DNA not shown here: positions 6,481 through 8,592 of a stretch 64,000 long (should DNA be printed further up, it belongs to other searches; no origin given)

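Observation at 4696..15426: IclR-controlled catabolic operon with an unusual enzyme set: Gfo/Idh/MocA + ALS-like ThDP enzyme + split transketolase + IlvD/EDD dehydratase + sugar ABC importer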

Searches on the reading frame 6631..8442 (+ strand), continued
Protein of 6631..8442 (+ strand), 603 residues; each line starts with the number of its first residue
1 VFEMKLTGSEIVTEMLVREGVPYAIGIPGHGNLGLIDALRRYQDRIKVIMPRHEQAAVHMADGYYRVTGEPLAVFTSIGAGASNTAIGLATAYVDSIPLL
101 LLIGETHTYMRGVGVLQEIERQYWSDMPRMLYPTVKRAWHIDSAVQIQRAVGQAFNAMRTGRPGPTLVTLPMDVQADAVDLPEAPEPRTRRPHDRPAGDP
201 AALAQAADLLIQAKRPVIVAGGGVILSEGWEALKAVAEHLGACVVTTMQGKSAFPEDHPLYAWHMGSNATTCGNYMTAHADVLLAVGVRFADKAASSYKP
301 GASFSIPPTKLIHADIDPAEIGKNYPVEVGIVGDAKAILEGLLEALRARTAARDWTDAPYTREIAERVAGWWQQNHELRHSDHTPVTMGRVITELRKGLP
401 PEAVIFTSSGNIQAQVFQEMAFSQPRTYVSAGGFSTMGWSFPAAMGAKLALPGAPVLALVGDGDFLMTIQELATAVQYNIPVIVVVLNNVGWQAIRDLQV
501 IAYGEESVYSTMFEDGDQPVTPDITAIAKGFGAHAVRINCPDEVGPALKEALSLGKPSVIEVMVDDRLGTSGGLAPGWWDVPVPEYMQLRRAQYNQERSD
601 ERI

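Call 76: search_protein_families(library=ncbifam, proteins=[L047:8349-10004:+, L047:10001-11803:+, L001:6624-8273:-, L075:10001-11797:+, L091:8992-10728:+, L090:9001-10803:+, L090:10818-12221:+, L091:10837-11991:+], max_evalue=1e-60)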
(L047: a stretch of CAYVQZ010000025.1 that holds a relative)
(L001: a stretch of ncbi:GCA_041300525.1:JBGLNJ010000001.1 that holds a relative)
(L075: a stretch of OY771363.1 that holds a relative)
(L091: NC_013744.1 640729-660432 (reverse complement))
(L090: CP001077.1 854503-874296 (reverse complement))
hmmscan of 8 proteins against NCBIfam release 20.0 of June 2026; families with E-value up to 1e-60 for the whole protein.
L047:8349-10004:+ (551 aa): 8 families
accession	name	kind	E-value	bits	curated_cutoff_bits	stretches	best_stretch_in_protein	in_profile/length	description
NF002068.0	PRK00911.1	subfamily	2.4e-204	680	644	1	3-539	11-554/559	dihydroxy-acid dehydratase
TIGR00110.1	ilvD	equivalog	9.7e-202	671.3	618.15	1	12-538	3-539/543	dihydroxy-acid dehydratase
NF004784.0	PRK06131.1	subfamily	8.1e-156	519.7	539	1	4-545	19-565/576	dihydroxy-acid dehydratase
NF009103.0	PRK12448.1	equivalog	7.1e-148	493.5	710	1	3-340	10-363/616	dihydroxy-acid dehydratase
NF009559.0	PRK13016.1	equivalog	5e-147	490.6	882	1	5-546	20-567/578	L-arabinonate dehydratase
NF009560.0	PRK13017.1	subfamily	1.9e-130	435.9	684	1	12-547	29-582/595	dihydroxy-acid dehydratase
TIGR01196.1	edd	equivalog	2.9e-80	270.2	708.25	1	34-538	71-597/601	phosphogluconate dehydratase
TIGR03432.1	yjhG_yagF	hypoth_equivalog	4.1e-71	239.9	808.15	1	45-498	85-572/640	YjhG/YagF family D-xylonate dehydratase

L047:10001-11803:+ (600 aa): 37 families (the best 25 are shown)
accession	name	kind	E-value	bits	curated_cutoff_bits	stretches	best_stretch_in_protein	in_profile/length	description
NF004919.0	PRK06276.1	equivalog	2.4e-129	432.3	866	1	3-563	1-541/582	acetolactate synthase large subunit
TIGR00118.1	acolac_lg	equivalog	3.3e-129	431.9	538.35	1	3-563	1-537/557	biosynthetic-type acetolactate synthase large subunit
NF004710.0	PRK06048.1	equivalog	3e-123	412.2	976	1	2-563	7-540/561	acetolactate synthase large subunit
NF006122.0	PRK08266.1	subfamily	1.1e-108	364.1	571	1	2-564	3-528/543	hypothetical protein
NF005860.0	PRK07789.1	equivalog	1.5e-108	363.8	881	1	2-562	33-580/615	acetolactate synthase large subunit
NF006052.0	PRK08199.1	subfamily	9.3e-105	351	539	1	2-563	7-540/559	thiamine pyrophosphate protein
NF006016.1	PRK08155.1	equivalog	3.4e-102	342.7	870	1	1-563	1-535/554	acetolactate synthase large subunit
NF005651.0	PRK07418.1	subfamily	2.8e-100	336.3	942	1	2-563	18-562/617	acetolactate synthase large subunit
NF005058.0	PRK06466.1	equivalog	5.1e-100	335.6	951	1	3-562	4-549/574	acetolactate synthase 3 large subunit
NF006319.0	PRK08527.1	equivalog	7.3e-100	335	905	1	1-563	2-541/565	acetolactate synthase large subunit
NF005039.0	PRK06456.1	equivalog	1.4e-99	334.1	868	1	4-563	3-547/572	acetolactate synthase large subunit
NF004807.0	PRK06154.1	equivalog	6.5e-99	332.1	607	1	2-561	19-555/565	thiamine pyrophosphate-requiring protein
NF005824.0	PRK07710.1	equivalog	1.7e-98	330.4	976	1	2-562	16-550/573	acetolactate synthase large subunit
NF006581.0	PRK09107.1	equivalog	1.7e-97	327.2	974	1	2-562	10-555/595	acetolactate synthase 3 large subunit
NF006524.0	PRK08978.1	equivalog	4.5e-96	322.3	738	1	3-562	1-526/548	acetolactate synthase 2 catalytic subunit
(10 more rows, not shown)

L001:6624-8273:- (549 aa): 8 families
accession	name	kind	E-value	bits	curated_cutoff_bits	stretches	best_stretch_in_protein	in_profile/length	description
NF002068.0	PRK00911.1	subfamily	2.1e-207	690.1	644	1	4-548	8-555/559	dihydroxy-acid dehydratase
TIGR00110.1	ilvD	equivalog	9.8e-204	677.9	618.15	1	16-548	3-541/543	dihydroxy-acid dehydratase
NF004784.0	PRK06131.1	subfamily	1.1e-158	529.2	539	1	11-548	22-560/576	dihydroxy-acid dehydratase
NF009559.0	PRK13016.1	equivalog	5.9e-148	493.6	882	1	14-546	25-559/578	L-arabinonate dehydratase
NF009103.0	PRK12448.1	equivalog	2.1e-144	482.1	710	1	10-351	13-366/616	dihydroxy-acid dehydratase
NF009560.0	PRK13017.1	subfamily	2.2e-137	458.8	684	1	19-548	32-575/595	dihydroxy-acid dehydratase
TIGR03432.1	yjhG_yagF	hypoth_equivalog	5.7e-83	279.1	808.15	1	45-504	81-570/640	YjhG/YagF family D-xylonate dehydratase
TIGR01196.1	edd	equivalog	4.2e-81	273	708.25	1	31-518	64-566/601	phosphogluconate dehydratase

L075:10001-11797:+ (598 aa): 31 families (the best 25 are shown)
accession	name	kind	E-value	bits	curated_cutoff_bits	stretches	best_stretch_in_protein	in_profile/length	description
TIGR00118.1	acolac_lg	equivalog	4.1e-112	375.4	538.35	1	3-560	1-535/557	biosynthetic-type acetolactate synthase large subunit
NF004919.0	PRK06276.1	equivalog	2.3e-109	366.3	866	1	4-558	2-537/582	acetolactate synthase large subunit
NF004710.0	PRK06048.1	equivalog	1.7e-102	343.7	976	1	2-559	7-537/561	acetolactate synthase large subunit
NF006052.0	PRK08199.1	subfamily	5.7e-97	325.3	539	1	3-559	8-537/559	thiamine pyrophosphate protein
NF006122.0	PRK08266.1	subfamily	6.6e-96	321.9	571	1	2-561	3-526/543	hypothetical protein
NF005651.0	PRK07418.1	subfamily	1.2e-95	321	942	1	2-561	18-561/617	acetolactate synthase large subunit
NF005860.0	PRK07789.1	equivalog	5.2e-94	315.7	881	1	2-558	33-577/615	acetolactate synthase large subunit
NF006016.1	PRK08155.1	equivalog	1.8e-92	310.5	870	1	1-559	1-532/554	acetolactate synthase large subunit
NF006524.0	PRK08978.1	equivalog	6.1e-91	305.3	738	1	4-559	2-524/548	acetolactate synthase 2 catalytic subunit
NF005712.0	PRK07524.1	subfamily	3.3e-90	303.1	500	1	3-559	3-529/536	5-guanidino-2-oxopentanoate decarboxylase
NF005713.0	PRK07525.1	subfamily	5.6e-88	295.8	620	1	1-558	4-561/592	sulfoacetaldehyde acetyltransferase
NF005824.0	PRK07710.1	equivalog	6e-87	292.3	976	1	3-560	17-549/573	acetolactate synthase large subunit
TIGR04377.1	myo_inos_iolD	equivalog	6.6e-87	292.6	715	1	18-583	27-596/616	3D-(3,5/4)-trihydroxycyclohexane-1,2-dione acylhydrolase (decyclizing)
NF006525.0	PRK08979.1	equivalog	2e-86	290.6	1084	1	2-559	3-543/572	acetolactate synthase 3 large subunit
NF005058.0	PRK06466.1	equivalog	3.4e-86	289.9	951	1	2-549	3-536/574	acetolactate synthase 3 large subunit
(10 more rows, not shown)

L091:8992-10728:+ (578 aa): 38 families (the best 25 are shown)
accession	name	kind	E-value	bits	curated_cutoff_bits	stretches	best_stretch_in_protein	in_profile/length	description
NF004919.0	PRK06276.1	equivalog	1.8e-134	449.2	866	1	5-558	2-542/582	acetolactate synthase large subunit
TIGR00118.1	acolac_lg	equivalog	7e-134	447.3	538.35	1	4-558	1-538/557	biosynthetic-type acetolactate synthase large subunit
NF004710.0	PRK06048.1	equivalog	1.4e-127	426.5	976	1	4-560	8-543/561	acetolactate synthase large subunit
NF006016.1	PRK08155.1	equivalog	1.5e-113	380.1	870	1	4-558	3-536/554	acetolactate synthase large subunit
NF006122.0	PRK08266.1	subfamily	5e-113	378.4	571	1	2-561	2-531/543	hypothetical protein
NF005860.0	PRK07789.1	equivalog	3.6e-109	365.8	881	1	3-558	33-582/615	acetolactate synthase large subunit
NF005712.0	PRK07524.1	subfamily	8.3e-108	361.1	500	1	4-552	3-527/536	5-guanidino-2-oxopentanoate decarboxylase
NF005058.0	PRK06466.1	equivalog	1.2e-106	357.5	951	1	3-545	3-537/574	acetolactate synthase 3 large subunit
NF005651.0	PRK07418.1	subfamily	7.2e-106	354.8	942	1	4-567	19-572/617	acetolactate synthase large subunit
NF005039.0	PRK06456.1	equivalog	2.5e-105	353.1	868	1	5-555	3-545/572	acetolactate synthase large subunit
NF006052.0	PRK08199.1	subfamily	4.6e-105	352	539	1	4-559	8-542/559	thiamine pyrophosphate protein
NF005713.0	PRK07525.1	subfamily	2.2e-104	350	620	1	3-554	5-562/592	sulfoacetaldehyde acetyltransferase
NF006524.0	PRK08978.1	equivalog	3.6e-104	349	738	1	5-557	2-527/548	acetolactate synthase 2 catalytic subunit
NF006187.0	PRK08322.1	equivalog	2.2e-103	346.6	509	1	6-555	4-529/548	acetolactate synthase large subunit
NF006319.0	PRK08527.1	equivalog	2.5e-103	346.4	905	1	3-555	3-539/565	acetolactate synthase large subunit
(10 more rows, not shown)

L090:9001-10803:+ (600 aa): 38 families (the best 25 are shown)
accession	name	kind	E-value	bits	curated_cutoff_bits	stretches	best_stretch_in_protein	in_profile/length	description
NF004919.0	PRK06276.1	equivalog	1.5e-117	393.4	866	1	4-566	2-542/582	acetolactate synthase large subunit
TIGR00118.1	acolac_lg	equivalog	1.5e-117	393.4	538.35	1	3-565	1-537/557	biosynthetic-type acetolactate synthase large subunit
NF006122.0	PRK08266.1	subfamily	8e-110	367.9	571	1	2-566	3-528/543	hypothetical protein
NF004710.0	PRK06048.1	equivalog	4.3e-108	362.2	976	1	2-566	7-541/561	acetolactate synthase large subunit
NF008431.0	PRK11269.1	equivalog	1.2e-99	334.4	791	1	7-565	8-558/591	glyoxylate carboligase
NF006016.1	PRK08155.1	equivalog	8.8e-99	331.4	870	1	1-565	1-535/554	acetolactate synthase large subunit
NF005651.0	PRK07418.1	subfamily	4.8e-98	328.9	942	1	2-566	18-563/617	acetolactate synthase large subunit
NF006052.0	PRK08199.1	subfamily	2.2e-97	326.7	539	1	3-569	8-544/559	thiamine pyrophosphate protein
NF005860.0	PRK07789.1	equivalog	4.6e-97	325.8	881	1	2-566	33-582/615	acetolactate synthase large subunit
NF006187.0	PRK08322.1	equivalog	1.6e-93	314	509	1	5-562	4-528/548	acetolactate synthase large subunit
NF005039.0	PRK06456.1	equivalog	1.9e-93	313.9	868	1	4-565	3-547/572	acetolactate synthase large subunit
NF005712.0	PRK07524.1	subfamily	3.2e-93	313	500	1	3-562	3-529/536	5-guanidino-2-oxopentanoate decarboxylase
TIGR04377.1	myo_inos_iolD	equivalog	5e-92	309.5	715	1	18-592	27-604/616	3D-(3,5/4)-trihydroxycyclohexane-1,2-dione acylhydrolase (decyclizing)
NF006524.0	PRK08978.1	equivalog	1.7e-90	303.9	738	1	4-565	2-527/548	acetolactate synthase 2 catalytic subunit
NF006319.0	PRK08527.1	equivalog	8.9e-90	301.7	905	1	1-564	2-540/565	acetolactate synthase large subunit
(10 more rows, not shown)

L090:10818-12221:+ (467 aa): 2 families
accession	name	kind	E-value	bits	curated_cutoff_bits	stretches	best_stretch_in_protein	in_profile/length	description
TIGR00069.1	hisD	equivalog_domain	2.4e-135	451.8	243.8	1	53-447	1-393/393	histidinol dehydrogenase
NF010343.0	PRK13770.1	equivalog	3.8e-82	276.3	647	1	40-447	12-414/416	histidinol dehydrogenase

L091:10837-11991:+ (384 aa): 1 family
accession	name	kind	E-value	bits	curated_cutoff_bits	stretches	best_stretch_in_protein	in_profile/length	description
NF041097.1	keto_inos_dh_IolM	equivalog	5.7e-167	555.2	450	1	1-383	1-388/389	scyllo-inosose 3-dehydrogenase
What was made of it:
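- The sister-clade dehydratase is a housekeeping-type ilvD equivalog, unlike the window's (call 76).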

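Call 84: predict_structure(alignment_id=A1)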
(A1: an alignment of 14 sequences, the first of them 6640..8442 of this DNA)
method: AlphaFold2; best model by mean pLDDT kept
length: 600 residues; sequences in the alignment: 14
mean_pLDDT: 75.8   pTM: 0.79
mean pLDDT of the five models: 75.8, 73.4, 71.7, 67.4, 65.2
residues with pLDDT >= 90: 177; 70-90: 233; 50-70: 113; < 50: 77
segments of 3 or more residues with pLDDT < 50: 105-119, 264-267, 289-302, 408-413, 431-433, 498-501, 568-588, 597-600
pLDDT, mean of each block of 10 residues (from residue 1): 88 92 86 91 90 86 86 75 68 76 52 43 69 83 89 75 86 82 69 85 96 88 86 96 78 84 60 85 70 37 70 80 86 94 96 92 83 68 72 81 64 52 64 68 92 79 80 94 72 51 54 65 91 89 92 91 54 35 43 43
secondary structure, 60 per line:
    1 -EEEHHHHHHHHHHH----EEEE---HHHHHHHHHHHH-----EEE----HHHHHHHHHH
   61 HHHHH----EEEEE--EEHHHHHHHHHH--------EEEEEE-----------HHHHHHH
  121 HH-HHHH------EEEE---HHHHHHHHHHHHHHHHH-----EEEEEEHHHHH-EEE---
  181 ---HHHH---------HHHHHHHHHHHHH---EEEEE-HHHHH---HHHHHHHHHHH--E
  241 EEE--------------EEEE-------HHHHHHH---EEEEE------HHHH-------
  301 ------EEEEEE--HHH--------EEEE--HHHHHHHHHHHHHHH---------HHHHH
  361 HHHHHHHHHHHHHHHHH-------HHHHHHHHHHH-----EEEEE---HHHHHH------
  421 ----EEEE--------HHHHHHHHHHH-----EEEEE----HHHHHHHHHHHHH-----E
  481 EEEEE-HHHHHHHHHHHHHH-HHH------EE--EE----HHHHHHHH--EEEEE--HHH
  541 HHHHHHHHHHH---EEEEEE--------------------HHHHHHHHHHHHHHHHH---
elements in order: E2-4 H5-15 E20-23 H27-38 E44-46 H51-65 E70-74 H79-88 E97-102 H114-122 H124-127 E134-137 H141-157 E163-168 H169-173 E175-177 H184-187 H197-209 E213-217 H219-223 H227-237 E240-243 E258-261 H269-275 E279-283 H290-293 E307-312 E326-329 H332-346 H356-377 H385-395 E401-405 H409-414 E425-428 H437-447 E453-457 H462-474 E480-485 H487-500 H521-528 E531-535 H538-551 E555-560 H581-597

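Call 87: fold_search(model_id=the predicted structure, library=pdb)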
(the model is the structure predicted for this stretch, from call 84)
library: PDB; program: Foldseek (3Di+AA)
matches with E <= 10: 1349; with E <= 0.001: 515
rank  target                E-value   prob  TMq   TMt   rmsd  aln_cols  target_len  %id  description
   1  8x3x_A                1.4e-44  1.00  0.76  0.85   4.7       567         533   31  ThDP-dependent HKA synthase (released 2024-11-20)
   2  2pan_A                1.1e-43  1.00  0.78  0.79   4.0       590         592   29  Crystal structure of E. coli glyoxylate carboligase (released 2008-01-01)
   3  8xod_B                2.3e-43  1.00  0.78  0.87   3.5       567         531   30  ThDP-dependent HKA synthase (released 2025-01-01)
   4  4d5g_B                2.6e-43  1.00  0.78  0.80   5.3       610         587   27  Structure of recombinant CDH-H28AN484A (released 2015-01-21)
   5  8beo_A                2.9e-43  1.00  0.79  0.80   3.9       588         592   30  Crystal structure of E. coli glyoxylate carboligase mutant I393A with MAP (released 2023-11-08)
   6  8i01_C                3.4e-43  1.00  0.79  0.80   3.9       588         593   30  Crystal structure of Escherichia coli glyoxylate carboligase (released 2023-11-22)
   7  8x3x_B                4.5e-43  1.00  0.77  0.85   4.7       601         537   30  ThDP-dependent HKA synthase (released 2024-11-20)
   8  7u25                  5.7e-43  1.00  0.78  0.80   4.6       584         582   29  Crystal structure of arabidopsis thaliana acetohydroxyacid synthase W574L mutant in complex with bispyribac-sodium (released 2022-06-01)
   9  8i08_A                7.6e-43  1.00  0.79  0.79   3.9       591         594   30  Crystal structure of Escherichia coli glyoxylate carboligase quadruple mutant (released 2023-11-22)
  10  8i01_A                1.0e-42  1.00  0.78  0.79   3.9       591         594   30  Crystal structure of Escherichia coli glyoxylate carboligase (released 2023-11-22)
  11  4d5g_A                1.3e-42  1.00  0.79  0.81   4.4       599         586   27  Structure of recombinant CDH-H28AN484A (released 2015-01-21)
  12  8et5                  3.5e-42  1.00  0.78  0.80   4.8       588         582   29  Crystal structure of arabidopsis thaliana acetohydroxyacid synthase S653T mutant in complex with amidosulfuron (released 2023-03-29)
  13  8xod_A                6.5e-42  1.00  0.79  0.88   3.9       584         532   31  ThDP-dependent HKA synthase (released 2025-01-01)
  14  4d5e_A                6.5e-42  1.00  0.79  0.80   4.5       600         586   27  Crystal Structure of recombinant wildtype CDH (released 2015-01-21)
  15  6lpi_A                7.3e-42  1.00  0.77  0.86   4.2       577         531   28  Crystal Structure of AHAS holo-enzyme (released 2020-11-18)
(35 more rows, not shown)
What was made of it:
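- Tried and rejected: The PDB fold search added nothing beyond the sequence search (call 87).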
